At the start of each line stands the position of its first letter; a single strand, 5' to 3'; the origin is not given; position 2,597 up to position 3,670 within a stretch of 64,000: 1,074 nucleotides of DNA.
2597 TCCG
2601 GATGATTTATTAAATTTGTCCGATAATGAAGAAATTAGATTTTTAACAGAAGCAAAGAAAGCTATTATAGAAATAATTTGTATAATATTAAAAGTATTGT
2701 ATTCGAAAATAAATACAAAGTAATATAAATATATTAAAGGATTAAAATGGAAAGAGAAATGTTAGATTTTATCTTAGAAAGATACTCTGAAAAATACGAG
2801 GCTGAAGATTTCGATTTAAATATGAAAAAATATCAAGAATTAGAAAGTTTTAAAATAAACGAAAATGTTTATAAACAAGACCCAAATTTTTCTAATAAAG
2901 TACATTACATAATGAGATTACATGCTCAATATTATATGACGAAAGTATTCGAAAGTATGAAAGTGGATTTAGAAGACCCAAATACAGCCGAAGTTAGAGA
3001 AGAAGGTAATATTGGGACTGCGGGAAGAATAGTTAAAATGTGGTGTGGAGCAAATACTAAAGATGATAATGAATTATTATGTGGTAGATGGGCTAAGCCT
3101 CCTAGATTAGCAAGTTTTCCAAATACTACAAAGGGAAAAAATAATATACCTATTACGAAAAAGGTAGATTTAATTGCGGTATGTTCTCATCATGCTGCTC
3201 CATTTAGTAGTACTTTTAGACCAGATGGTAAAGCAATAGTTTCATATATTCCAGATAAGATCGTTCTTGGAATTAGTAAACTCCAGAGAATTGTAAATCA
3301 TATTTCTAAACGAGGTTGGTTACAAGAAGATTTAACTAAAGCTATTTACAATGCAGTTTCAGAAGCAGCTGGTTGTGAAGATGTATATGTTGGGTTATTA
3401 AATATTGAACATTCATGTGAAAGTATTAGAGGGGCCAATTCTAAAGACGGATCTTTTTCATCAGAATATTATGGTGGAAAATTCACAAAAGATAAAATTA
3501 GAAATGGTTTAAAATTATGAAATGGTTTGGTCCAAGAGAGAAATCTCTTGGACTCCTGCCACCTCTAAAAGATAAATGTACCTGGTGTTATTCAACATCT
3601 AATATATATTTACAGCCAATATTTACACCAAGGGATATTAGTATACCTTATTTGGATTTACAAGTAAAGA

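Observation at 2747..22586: FolE-like and QueC-like genes in a phage: candidate 7-deazaguanine DNA hypermodification (or folate salvage)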

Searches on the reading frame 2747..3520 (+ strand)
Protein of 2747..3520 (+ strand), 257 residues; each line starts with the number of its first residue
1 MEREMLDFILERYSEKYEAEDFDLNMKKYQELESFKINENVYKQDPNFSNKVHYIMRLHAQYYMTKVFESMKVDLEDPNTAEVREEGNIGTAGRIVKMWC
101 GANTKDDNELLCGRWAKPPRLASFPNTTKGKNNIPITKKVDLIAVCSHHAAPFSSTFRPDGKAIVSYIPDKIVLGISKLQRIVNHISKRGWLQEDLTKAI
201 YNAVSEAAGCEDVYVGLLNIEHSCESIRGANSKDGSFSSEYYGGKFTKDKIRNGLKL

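Call 4: search_protein_families(library=pfam, proteins=[window:2747-3520:+], max_evalue=0.01)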
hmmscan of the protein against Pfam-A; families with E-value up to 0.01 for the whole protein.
window:2747-3520:+ (257 aa): 1 family
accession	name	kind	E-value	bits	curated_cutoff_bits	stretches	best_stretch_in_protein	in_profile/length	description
PF01227.27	GTP_cyclohydroI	-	4.8e-27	95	27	1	87-250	20-168/179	GTP cyclohydrolase I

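Call 18: search_protein_families(library=ncbifam, max_evalue=0.01, proteins=[window:2747-3520:+])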
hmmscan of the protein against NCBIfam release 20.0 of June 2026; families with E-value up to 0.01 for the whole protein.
window:2747-3520:+ (257 aa): 4 families
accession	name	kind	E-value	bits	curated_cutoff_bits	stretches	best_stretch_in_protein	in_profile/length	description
NF006826.0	PRK09347.1-3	subfamily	2.2e-24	86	162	1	84-250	25-176/189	GTP cyclohydrolase I FolE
NF006824.0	PRK09347.1-1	equivalog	3.2e-23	82.3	202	1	60-250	38-206/219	GTP cyclohydrolase I FolE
NF006825.1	PRK09347.1-2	subfamily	3e-22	79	174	1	126-250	51-168/179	GTP cyclohydrolase I FolE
TIGR00063.1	folE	equivalog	4e-21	75.3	181.6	1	128-251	53-170/180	GTP cyclohydrolase I FolE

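Call 19: search_protein_families(library=padloc, max_evalue=0.01, proteins=[window:2747-3520:+])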
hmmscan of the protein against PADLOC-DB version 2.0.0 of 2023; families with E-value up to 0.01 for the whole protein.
window:2747-3520:+ (257 aa): 0 families

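Call 28: search_solved_structures(query=window:2747-3520:+, max_evalue=0.01, show_alignments=3)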
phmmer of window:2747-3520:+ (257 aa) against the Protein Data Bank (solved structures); distinct sequences matched with E-value up to 0.01: 16.
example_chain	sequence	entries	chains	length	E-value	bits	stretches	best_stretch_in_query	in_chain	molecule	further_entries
1fb1_A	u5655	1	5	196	7.3e-13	51.9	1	133-247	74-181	GTP CYCLOHYDROLASE I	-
7ala_A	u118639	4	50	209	8.5e-13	51.7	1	133-247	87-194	GTP cyclohydrolase 1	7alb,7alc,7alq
6z80_A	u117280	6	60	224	1e-12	51.5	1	133-247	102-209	GTP cyclohydrolase 1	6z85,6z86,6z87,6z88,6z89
1is7_A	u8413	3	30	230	1.7e-12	50.7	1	133-247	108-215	GTP Cyclohydrolase I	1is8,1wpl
4du6_A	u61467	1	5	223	7.6e-12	48.6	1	63-248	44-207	GTP cyclohydrolase 1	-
1fbx_A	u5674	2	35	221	7.8e-12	48.6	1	115-248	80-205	GTP CYCLOHYDROLASE I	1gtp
37xd_A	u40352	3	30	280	1.6e-11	47.6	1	133-239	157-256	GTP cyclohydrolase 1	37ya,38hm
1n3s_A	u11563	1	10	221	4.9e-11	45.9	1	115-248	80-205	GTP cyclohydrolase I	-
1n3t_F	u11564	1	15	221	5.1e-11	45.9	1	114-247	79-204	GTP cyclohydrolase I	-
1a8r_A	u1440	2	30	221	7.3e-11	45.4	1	116-248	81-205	GTP CYCLOHYDROLASE I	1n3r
1a9c_A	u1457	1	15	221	1.1e-10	44.8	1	116-248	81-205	GTP CYCLOHYDROLASE I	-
4uqf_A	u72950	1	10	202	2.5e-10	43.6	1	132-253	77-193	GTP cyclohydrolase 1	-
1wm9_A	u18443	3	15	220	3.7e-09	39.8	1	130-235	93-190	GTP cyclohydrolase I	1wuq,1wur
9ujf_A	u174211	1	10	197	2.7e-08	36.9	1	109-234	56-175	GTP cyclohydrolase 1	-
11yz_A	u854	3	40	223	8.5e-08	35.3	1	109-238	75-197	GTP cyclohydrolase 1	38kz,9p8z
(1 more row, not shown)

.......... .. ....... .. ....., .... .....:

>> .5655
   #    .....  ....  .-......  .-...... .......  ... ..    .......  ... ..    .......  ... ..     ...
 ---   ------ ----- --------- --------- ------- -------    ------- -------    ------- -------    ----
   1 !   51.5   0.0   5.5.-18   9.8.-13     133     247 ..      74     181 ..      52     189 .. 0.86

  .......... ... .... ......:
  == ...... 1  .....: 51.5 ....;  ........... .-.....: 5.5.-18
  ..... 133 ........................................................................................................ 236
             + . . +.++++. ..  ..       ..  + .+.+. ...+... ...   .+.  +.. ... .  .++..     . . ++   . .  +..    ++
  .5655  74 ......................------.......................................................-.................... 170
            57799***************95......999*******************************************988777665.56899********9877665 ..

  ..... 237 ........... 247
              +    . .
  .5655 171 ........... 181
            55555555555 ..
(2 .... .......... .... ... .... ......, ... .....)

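Call 31: search_protein_families(library=phrogs, max_evalue=0.001, proteins=[window:2747-3520:+])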
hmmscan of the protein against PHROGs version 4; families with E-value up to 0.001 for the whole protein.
window:2747-3520:+ (257 aa): 1 family
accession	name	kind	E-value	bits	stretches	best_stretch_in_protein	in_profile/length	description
phrog_2197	-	other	5e-37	128.3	1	57-252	16-191/200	GTP cyclohydrolase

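Call 45: find_homologous_proteins(query=window:2747-3520:+, max_evalue=0.00001)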
Query window:2747-3520:+ (257 aa): 395 proteins with E <= 0.00001 among 706 candidates; the best 120 are listed.
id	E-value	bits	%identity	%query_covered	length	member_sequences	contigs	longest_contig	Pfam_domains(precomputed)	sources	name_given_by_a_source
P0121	5.0e-172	588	100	100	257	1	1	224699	PF01227.28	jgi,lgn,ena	-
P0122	7.3e-120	417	73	100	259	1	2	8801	PF01227.28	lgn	-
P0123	1.2e-115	403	71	100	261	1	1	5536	PF01227.28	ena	-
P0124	1.7e-115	403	68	100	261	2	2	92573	PF01227.28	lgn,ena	-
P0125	2.2e-114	399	67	99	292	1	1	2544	PF01227.28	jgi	jgi:GTP cyclohydrolase I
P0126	7.2e-113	394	69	100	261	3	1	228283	PF01227.28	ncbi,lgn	-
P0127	5.4e-109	382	66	100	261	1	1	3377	PF01227.28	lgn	-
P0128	4.4e-102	359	69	92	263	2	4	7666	PF01227.28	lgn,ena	-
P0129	5.0e-96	339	60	98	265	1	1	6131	PF01227.28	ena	-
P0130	6.1e-94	332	60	99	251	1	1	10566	PF01227.28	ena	-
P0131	4.8e-91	323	59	96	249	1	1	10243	PF01227.28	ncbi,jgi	-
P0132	2.9e-90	320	58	98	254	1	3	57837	PF01227.28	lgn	-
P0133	7.9e-90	319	58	98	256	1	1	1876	PF01227.28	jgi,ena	-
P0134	8.7e-90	319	57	99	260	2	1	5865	PF01227.28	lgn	-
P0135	1.7e-89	318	56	100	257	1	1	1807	PF01227.28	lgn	-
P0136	7.7e-89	316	54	99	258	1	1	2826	PF01227.28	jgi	jgi:GTP cyclohydrolase I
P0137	8.4e-89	316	56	98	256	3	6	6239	PF01227.28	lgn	-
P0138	1.7e-88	315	55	98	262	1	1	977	PF01227.28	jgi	jgi:GTP cyclohydrolase I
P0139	2.1e-88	314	57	98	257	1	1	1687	PF01227.28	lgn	-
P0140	2.3e-88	314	56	99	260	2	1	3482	PF01227.28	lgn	-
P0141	3.4e-88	314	58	98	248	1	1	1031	PF01227.28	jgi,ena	-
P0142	8.1e-88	312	57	96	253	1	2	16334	PF01227.28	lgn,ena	-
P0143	1.9e-87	311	57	98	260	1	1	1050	PF01227.28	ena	-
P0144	3.0e-87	310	56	96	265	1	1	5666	PF01227.28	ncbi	-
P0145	3.1e-87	310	55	97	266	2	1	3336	PF01227.28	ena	-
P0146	5.3e-87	310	56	97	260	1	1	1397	PF01227.28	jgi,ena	-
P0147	9.3e-87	309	54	100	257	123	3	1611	PF01227.28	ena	-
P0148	1.5e-86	308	57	98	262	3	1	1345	PF01227.28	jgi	jgi:GTP cyclohydrolase I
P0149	1.7e-86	308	53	100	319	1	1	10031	PF01227.28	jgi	-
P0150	1.9e-86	308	53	100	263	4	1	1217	PF01227.28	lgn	-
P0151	2.2e-86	308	59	91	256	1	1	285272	PF01227.28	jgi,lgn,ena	-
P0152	3.1e-86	307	56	95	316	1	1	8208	PF01227.28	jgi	-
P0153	4.6e-86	307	54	98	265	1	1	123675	PF01227.28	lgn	-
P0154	6.9e-86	306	54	98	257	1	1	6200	PF01227.28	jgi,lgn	jgi:GTP cyclohydrolase I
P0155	8.9e-86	306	54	97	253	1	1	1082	PF01227.28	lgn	-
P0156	1.4e-85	305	54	99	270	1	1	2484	PF01227.28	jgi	-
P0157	1.8e-85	305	57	96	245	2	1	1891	PF01227.28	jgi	-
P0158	1.9e-85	305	58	98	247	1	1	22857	PF01227.28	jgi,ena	-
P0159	2.5e-85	304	54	97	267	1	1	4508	PF01227.28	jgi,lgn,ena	-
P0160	2.5e-85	304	55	97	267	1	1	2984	PF01227.28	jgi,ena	-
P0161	3.5e-85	304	56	95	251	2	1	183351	PF01227.28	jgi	-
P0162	7.4e-85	303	52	99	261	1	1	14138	PF01227.28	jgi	-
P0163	8.5e-85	302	55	100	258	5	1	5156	PF01227.28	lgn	-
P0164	1.0e-84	302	55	98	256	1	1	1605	PF01227.28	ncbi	-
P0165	1.5e-84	302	54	99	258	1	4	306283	PF01227.28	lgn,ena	-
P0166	1.7e-84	301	57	96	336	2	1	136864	PF01227.28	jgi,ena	-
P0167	2.2e-84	301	54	97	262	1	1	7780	PF01227.28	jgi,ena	-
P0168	5.0e-84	300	53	98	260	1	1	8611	PF01227.28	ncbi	-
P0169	5.6e-84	300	53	100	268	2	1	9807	PF01227.28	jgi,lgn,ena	-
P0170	5.7e-84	300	55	98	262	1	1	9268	PF01227.28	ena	-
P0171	8.2e-84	299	54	100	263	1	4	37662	PF01227.28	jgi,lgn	jgi:GTP cyclohydrolase I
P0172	8.4e-84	299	54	96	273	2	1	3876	PF01227.28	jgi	-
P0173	9.0e-84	299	53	97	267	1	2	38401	PF01227.28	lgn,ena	-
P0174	1.1e-83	299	53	97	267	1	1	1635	PF01227.28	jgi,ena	-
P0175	1.9e-83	298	53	95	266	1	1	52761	PF01227.28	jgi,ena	-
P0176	2.2e-83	298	52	96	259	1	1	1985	PF01227.28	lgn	-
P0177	2.6e-83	298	55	96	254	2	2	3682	PF01227.28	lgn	-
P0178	4.3e-83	297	55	95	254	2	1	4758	PF01227.28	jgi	jgi:GTP cyclohydrolase I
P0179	5.4e-83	296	53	99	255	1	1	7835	PF01227.28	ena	-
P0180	6.5e-83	296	54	98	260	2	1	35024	PF01227.28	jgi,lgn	-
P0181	6.7e-83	296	54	99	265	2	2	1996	PF01227.28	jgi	-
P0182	9.1e-83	296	53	100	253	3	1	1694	PF01227.28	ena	-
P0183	1.0e-82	296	51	98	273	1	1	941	PF01227.28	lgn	-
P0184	1.1e-82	296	57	94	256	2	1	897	PF01227.28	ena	-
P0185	1.1e-82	295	53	98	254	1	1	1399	PF01227.28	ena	-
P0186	1.1e-82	295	54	95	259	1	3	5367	PF01227.28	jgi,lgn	jgi:GTP cyclohydrolase I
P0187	1.2e-82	295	52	98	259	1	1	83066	PF01227.28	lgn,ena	-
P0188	1.2e-82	295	52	97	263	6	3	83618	PF01227.28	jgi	jgi:GTP cyclohydrolase I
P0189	1.3e-82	295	54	98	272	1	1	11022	PF01227.28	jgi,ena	-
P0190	1.6e-82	295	52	98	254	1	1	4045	PF01227.28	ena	-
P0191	1.6e-82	295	53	98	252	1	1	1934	PF01227.28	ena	-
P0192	1.6e-82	295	53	100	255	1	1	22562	PF01227.28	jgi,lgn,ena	-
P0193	2.0e-82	295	50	100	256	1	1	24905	PF01227.28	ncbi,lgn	-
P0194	2.1e-82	295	51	99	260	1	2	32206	PF01227.28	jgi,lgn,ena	-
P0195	2.1e-82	295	52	98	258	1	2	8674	PF01227.28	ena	-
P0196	2.6e-82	294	54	96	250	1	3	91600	PF01227.28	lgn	-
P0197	2.6e-82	294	53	97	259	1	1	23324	PF01227.28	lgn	-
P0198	3.1e-82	294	52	100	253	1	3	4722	PF01227.28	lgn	-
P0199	4.5e-82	293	52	98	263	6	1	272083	PF01227.28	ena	-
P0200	4.6e-82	293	55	99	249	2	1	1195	PF01227.28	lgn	-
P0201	4.7e-82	293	52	97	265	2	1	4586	PF01227.28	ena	-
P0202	5.0e-82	293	52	98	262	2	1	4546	PF01227.28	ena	-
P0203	5.5e-82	293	53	100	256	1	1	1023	PF01227.28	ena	-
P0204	5.6e-82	293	54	97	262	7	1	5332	PF01227.28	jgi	-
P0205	5.7e-82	293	55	98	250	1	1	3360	PF01227.28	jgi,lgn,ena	-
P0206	8.4e-82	293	53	98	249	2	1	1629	PF01227.28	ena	-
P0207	9.2e-82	292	52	96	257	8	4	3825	PF01227.28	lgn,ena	-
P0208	1.1e-81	292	54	98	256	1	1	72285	PF01227.28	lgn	-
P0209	1.2e-81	292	54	96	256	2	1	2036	PF01227.28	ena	-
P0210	1.2e-81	292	55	96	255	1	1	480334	PF01227.28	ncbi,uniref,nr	ncbi:GTP cyclohydrolase I [Lebetimonas natsushimae]|uniref:GTP cyclohydrolase I n=1 Tax=Lebetimonas 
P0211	1.9e-81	291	53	100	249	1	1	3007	PF01227.28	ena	-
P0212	1.9e-81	291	54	99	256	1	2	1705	PF01227.28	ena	-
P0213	1.9e-81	291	55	97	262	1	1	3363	PF01227.28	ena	-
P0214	2.4e-81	291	53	97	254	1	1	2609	PF01227.28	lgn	-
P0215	3.6e-81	291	52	98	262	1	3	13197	PF01227.28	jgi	jgi:GTP cyclohydrolase I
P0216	3.8e-81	290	52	98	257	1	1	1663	PF01227.28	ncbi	-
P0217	3.9e-81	290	51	98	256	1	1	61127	PF01227.28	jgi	-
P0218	6.9e-81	290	53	98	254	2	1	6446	PF01227.28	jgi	-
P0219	7.1e-81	290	54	98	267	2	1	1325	PF01227.28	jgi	-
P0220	7.7e-81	289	52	100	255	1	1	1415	PF01227.28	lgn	-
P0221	1.0e-80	289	55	97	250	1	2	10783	PF01227.28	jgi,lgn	-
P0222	1.1e-80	289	54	96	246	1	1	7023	PF01227.28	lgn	-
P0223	1.4e-80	289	53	97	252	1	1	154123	PF01227.28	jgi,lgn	-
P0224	4.0e-80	287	53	97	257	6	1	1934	PF01227.28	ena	-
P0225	4.4e-80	287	54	97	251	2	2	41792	PF01227.28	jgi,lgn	-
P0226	5.9e-80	287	54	98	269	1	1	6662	PF01227.28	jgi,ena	-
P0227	7.4e-80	286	56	92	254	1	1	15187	PF01227.28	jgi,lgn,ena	-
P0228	8.7e-80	286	51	100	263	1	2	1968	PF01227.28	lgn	-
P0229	9.1e-80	286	54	92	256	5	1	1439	PF01227.28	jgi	jgi:GTP cyclohydrolase I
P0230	9.7e-80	286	53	96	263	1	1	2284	PF01227.28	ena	-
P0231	1.0e-79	286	57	84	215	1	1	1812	PF01227.28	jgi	jgi:GTP cyclohydrolase I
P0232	1.1e-79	286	56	84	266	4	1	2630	PF01227.28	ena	-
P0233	1.5e-79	285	51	95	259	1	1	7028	PF01227.28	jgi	-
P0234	1.6e-79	285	54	93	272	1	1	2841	PF01227.28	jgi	jgi:GTP cyclohydrolase I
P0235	1.8e-79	285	52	98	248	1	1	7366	PF01227.28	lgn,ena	-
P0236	2.0e-79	285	55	94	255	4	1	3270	PF01227.28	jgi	-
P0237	2.4e-79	285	52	100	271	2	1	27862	PF01227.28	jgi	-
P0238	2.8e-79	284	50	97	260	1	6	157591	PF01227.28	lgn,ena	-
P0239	3.1e-79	284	54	97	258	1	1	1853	PF01227.28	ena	-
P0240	3.2e-79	284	55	93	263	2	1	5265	PF01227.28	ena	-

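Call 46: find_encoding_contigs(protein=P0151, flank=10000, max_places=2)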
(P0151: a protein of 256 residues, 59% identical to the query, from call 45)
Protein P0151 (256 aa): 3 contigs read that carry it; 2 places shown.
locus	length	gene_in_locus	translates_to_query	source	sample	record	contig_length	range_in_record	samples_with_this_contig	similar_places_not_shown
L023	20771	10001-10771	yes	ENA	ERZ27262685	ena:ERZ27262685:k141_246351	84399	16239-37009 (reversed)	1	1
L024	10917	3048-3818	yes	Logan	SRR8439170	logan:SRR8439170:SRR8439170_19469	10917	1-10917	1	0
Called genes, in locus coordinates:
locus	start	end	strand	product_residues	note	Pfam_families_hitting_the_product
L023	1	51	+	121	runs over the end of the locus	-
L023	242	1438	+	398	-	PF07728:AAA_5 (weak)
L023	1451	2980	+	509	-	-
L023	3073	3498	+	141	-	-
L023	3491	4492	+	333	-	-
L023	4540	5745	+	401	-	-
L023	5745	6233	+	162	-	-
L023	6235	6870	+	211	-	PF01242:PTPS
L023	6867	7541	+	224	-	-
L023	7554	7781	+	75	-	-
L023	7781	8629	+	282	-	-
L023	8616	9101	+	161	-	-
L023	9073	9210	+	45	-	-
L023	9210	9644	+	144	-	-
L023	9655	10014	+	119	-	-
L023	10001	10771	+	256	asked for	PF01227:GTP_cyclohydroI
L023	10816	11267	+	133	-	-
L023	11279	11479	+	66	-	-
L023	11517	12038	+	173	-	PF18143:HAD_SAK_2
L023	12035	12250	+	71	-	-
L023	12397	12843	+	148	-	-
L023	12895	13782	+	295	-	-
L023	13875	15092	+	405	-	-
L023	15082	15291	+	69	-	-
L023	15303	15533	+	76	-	-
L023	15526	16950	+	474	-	-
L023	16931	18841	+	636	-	PF02518:HATPase_c (weak), PF13589:HATPase_c_3 (faint), PF00204:DNA_gyraseB, PF01751:Toprim, PF16898:TOPRIM_C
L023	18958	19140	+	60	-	-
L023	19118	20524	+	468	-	PF00521:DNA_topoisoIV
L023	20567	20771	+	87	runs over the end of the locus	-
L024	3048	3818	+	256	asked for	PF01227:GTP_cyclohydroI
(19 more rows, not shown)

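Call 47: find_encoding_contigs(protein=P0210, flank=10000, max_places=2)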
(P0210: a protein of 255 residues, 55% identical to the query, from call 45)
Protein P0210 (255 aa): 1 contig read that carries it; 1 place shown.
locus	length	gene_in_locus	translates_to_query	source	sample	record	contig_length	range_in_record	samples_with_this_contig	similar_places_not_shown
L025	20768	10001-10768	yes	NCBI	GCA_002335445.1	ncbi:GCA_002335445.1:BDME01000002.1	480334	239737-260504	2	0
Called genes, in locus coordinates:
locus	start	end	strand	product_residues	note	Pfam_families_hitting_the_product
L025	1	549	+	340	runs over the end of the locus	PF00764:Arginosuc_synth, PF01171:ATP_bind_3, PF01507:PAPS_reduct (weak), PF02568:ThiI (weak), PF03054:tRNA_Me_trans, PF06508:QueC (weak), PF20259:tRNA_Me_trans_M, PF20258:tRNA_Me_trans_C, +1 more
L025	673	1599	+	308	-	PF13793:Pribosyltran_N, PF00156:Pribosyltran, PF14572:Pribosyl_synth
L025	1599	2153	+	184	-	PF01205:Impact_N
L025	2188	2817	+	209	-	PF00445:Ribonuclease_T2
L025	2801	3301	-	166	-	PF04608:PgpA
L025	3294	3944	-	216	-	PF00156:Pribosyltran (weak)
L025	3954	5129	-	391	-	PF14306:PUA_2, PF01747:ATP-sulfurylase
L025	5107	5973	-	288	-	-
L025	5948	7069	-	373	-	PF01128:IspD, PF12804:NTP_transf_3, PF02542:YgbB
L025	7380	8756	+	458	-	PF01964:ThiC_Rad_SAM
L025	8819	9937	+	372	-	PF00142:Fer4_NifH (faint), PF01656:CbiA, PF02374:ArsA_ATPase (faint), PF09140:MipZ, PF10609:ParA, PF13614:AAA_31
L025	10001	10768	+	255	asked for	PF01227:GTP_cyclohydroI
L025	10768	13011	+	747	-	PF12705:PDDEXK_1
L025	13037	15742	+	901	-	PF00580:UvrD-helicase, PF01443:Viral_helicase1 (faint), PF13245:AAA_19 (weak), PF13361:UvrD_C, PF13538:UvrD_C_2 (faint), PF12705:PDDEXK_1 (faint)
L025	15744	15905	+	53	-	-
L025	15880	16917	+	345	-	PF02684:LpxB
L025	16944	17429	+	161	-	PF03449:GreA_GreB_N, PF01272:GreA_GreB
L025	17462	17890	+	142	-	PF22769:DCD, PF00692:dUTPase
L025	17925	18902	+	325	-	PF01118:Semialdhyde_dh, PF22698:Semialdhyde_dhC_1, PF02774:Semialdhyde_dhC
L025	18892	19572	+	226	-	PF00149:Metallophos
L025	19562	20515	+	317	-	PF01584:CheW, PF00072:Response_reg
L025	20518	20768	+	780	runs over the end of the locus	PF01627:Hpt, PF02895:H-kinase_dim, PF02518:HATPase_c, PF01584:CheW, PF00072:Response_reg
